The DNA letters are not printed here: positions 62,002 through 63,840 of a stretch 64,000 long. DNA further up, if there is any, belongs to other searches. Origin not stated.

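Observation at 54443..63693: VirB10 apparently split and expanded into two adjacent giant proteins sharing a novel beta-hairpin-like repeat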

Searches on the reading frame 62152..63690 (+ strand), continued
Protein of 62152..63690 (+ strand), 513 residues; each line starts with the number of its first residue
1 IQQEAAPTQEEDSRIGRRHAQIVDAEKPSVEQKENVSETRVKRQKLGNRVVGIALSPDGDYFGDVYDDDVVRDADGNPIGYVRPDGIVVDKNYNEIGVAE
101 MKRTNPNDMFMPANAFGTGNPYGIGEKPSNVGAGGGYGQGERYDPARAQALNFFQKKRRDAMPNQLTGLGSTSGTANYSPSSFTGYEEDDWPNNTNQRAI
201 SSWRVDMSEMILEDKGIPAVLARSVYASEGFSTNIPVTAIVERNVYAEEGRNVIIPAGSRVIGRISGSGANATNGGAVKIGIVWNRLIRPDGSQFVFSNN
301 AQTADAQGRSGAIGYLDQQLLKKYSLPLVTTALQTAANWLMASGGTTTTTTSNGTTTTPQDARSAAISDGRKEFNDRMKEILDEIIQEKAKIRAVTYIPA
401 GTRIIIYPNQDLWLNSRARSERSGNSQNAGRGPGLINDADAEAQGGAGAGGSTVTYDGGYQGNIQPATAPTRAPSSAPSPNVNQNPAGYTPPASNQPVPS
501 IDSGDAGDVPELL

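Call 41: search_solved_structures(query=window:62152-63690:+, max_evalue=0.001, show_alignments=1)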
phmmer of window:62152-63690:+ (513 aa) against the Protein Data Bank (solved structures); distinct sequences matched with E-value up to 0.001: 4.
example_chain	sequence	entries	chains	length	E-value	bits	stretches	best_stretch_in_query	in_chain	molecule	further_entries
2bhv_A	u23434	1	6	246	1.1e-19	73.8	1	195-414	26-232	COMB10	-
6gyb_c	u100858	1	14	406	1.5e-05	27.1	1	238-411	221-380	VirB10 protein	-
7o3j_A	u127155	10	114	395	0.00026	23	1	238-366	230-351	TrwE protein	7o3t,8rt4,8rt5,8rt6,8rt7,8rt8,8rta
8cb2_BBB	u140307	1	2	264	0.0006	21.8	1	237-333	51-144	Type IV secretion system apparatus protein CagY (Fragment)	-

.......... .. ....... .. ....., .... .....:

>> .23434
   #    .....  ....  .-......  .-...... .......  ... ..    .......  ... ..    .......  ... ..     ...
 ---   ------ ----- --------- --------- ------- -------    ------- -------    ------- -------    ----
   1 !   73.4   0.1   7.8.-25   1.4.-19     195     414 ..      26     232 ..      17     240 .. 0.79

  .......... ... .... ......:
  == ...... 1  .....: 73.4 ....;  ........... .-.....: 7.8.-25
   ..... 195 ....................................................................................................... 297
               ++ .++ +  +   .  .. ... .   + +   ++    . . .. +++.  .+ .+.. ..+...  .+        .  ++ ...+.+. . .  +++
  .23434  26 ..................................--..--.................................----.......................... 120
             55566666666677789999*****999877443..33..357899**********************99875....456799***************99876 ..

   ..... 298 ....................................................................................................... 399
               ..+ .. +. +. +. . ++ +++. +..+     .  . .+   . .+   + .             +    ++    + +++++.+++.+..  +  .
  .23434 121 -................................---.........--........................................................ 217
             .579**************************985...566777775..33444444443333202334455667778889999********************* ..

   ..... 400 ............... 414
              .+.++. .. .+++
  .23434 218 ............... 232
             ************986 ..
